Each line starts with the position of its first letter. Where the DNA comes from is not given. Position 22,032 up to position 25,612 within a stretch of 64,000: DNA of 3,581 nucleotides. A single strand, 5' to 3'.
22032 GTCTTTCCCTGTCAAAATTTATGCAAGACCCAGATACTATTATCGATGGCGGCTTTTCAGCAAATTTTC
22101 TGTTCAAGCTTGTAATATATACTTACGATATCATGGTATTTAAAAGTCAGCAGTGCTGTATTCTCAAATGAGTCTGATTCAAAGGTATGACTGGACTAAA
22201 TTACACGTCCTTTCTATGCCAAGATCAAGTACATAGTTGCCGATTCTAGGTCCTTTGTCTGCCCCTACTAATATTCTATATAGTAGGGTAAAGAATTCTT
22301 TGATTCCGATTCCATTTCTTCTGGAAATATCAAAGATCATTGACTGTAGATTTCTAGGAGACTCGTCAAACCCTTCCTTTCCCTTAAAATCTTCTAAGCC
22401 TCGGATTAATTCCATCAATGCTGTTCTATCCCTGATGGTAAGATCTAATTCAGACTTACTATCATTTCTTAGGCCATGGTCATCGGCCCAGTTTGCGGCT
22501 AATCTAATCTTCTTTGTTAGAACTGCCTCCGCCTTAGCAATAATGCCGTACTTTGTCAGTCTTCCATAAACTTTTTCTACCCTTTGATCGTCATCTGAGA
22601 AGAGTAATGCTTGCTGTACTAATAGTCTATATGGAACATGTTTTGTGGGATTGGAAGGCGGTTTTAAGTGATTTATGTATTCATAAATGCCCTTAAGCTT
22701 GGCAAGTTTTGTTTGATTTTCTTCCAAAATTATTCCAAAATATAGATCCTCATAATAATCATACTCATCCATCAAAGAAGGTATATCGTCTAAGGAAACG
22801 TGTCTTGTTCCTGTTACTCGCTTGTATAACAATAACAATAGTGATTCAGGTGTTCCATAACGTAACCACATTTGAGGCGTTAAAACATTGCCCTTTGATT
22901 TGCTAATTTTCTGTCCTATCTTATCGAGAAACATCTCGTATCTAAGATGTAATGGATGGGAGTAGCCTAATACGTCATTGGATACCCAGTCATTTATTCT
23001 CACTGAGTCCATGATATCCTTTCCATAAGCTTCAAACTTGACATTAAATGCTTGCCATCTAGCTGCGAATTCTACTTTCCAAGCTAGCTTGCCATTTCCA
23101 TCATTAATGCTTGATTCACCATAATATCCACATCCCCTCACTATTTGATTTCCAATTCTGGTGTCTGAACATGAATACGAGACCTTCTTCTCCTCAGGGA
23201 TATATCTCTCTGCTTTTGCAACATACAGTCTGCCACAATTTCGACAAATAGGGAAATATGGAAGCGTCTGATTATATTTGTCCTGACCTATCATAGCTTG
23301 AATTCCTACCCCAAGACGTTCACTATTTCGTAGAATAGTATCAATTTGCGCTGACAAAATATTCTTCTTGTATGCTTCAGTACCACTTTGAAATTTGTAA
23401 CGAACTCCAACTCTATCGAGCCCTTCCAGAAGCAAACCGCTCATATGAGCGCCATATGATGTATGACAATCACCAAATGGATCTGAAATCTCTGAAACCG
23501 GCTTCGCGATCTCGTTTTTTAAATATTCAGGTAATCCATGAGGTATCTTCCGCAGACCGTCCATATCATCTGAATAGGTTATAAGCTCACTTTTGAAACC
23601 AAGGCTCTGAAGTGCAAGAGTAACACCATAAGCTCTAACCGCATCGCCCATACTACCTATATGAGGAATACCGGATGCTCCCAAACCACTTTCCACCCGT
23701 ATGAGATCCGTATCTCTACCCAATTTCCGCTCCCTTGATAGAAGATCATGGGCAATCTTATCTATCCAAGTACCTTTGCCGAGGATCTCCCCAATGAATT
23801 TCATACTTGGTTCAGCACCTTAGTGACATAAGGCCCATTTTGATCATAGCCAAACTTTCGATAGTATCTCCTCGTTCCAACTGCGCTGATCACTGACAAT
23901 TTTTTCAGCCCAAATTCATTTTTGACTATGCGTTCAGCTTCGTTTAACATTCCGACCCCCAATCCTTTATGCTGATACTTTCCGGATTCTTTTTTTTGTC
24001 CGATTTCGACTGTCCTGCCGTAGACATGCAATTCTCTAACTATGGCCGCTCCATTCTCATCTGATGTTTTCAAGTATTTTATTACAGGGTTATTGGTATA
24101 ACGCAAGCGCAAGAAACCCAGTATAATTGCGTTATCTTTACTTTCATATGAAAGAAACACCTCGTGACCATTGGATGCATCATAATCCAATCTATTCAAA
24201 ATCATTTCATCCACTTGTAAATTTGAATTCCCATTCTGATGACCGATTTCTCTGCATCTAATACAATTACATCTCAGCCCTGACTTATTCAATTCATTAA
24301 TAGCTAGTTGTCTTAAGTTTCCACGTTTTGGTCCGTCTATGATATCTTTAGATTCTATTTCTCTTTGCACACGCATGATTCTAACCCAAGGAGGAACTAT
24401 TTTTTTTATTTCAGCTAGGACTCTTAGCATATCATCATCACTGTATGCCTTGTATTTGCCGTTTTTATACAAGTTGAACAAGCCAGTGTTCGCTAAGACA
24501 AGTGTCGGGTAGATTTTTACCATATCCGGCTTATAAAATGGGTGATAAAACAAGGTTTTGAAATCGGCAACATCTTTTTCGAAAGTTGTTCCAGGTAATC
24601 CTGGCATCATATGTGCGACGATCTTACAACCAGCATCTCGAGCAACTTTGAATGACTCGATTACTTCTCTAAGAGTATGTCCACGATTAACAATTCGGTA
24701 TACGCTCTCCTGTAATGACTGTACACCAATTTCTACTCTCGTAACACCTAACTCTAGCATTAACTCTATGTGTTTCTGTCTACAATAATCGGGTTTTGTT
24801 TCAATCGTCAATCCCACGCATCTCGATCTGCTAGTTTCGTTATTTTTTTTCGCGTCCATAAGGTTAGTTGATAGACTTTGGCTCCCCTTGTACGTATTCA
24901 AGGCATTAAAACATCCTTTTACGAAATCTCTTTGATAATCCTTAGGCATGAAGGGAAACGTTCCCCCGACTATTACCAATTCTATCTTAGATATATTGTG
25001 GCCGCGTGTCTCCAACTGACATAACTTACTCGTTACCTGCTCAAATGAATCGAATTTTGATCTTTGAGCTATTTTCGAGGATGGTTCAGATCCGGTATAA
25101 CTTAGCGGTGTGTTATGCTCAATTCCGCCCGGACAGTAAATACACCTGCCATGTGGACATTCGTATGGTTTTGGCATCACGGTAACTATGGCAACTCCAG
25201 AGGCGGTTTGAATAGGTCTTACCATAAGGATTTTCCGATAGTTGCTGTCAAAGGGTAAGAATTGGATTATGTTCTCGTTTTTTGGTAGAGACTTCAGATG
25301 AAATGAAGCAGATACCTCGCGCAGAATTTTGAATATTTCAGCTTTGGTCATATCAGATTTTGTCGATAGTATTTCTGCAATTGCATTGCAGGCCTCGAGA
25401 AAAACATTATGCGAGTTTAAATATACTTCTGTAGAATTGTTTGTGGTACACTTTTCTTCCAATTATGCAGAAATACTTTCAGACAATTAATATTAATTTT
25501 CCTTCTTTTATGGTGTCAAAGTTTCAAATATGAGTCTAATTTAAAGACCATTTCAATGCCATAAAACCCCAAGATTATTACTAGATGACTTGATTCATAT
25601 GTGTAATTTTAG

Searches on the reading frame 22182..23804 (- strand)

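Call 42: search_protein_families(library=pfam, proteins=[window:22182-23804:-], max_evalue=0.00001)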
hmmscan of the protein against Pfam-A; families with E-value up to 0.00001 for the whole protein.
window:22182-23804:- (541 aa): 1 family
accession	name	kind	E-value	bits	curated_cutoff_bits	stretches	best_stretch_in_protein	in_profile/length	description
PF01921.24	tRNA-synt_1f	-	3.5e-103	345.7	27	1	12-378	2-358/360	tRNA synthetases class I (K)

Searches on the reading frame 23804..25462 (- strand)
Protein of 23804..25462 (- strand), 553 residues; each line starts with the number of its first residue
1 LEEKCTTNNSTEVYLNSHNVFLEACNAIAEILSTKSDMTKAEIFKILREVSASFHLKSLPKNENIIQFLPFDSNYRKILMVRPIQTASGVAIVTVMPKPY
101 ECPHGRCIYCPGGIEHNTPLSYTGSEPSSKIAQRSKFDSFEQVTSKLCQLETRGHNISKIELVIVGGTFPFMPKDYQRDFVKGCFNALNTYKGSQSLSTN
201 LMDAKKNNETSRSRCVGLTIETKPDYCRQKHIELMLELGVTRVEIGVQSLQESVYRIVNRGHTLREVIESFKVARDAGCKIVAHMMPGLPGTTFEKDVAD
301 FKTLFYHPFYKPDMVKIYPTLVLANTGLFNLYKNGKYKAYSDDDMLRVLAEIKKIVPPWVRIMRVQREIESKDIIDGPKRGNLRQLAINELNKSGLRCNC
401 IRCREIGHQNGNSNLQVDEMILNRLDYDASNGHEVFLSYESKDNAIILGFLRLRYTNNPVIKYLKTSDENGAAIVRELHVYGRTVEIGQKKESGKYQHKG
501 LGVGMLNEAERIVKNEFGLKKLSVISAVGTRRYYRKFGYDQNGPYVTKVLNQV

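Call 42: search_protein_families(library=pfam, proteins=[window:23804-25462:-], max_evalue=0.00001)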
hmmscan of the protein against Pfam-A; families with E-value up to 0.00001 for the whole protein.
window:23804-25462:- (553 aa): 3 families
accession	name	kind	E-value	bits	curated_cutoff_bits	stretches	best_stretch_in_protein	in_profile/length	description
PF16199.10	Radical_SAM_C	-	1e-21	77.2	31.9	1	312-391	1-83/85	Radical_SAM C-terminal domain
PF04055.27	Radical_SAM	-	4.3e-18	66.5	29.5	1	102-296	7-158/166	Radical SAM superfamily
PF23613.1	ELP3_N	-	3e-08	33.9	27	1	21-87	1-70/70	ELP3 N-terminal domain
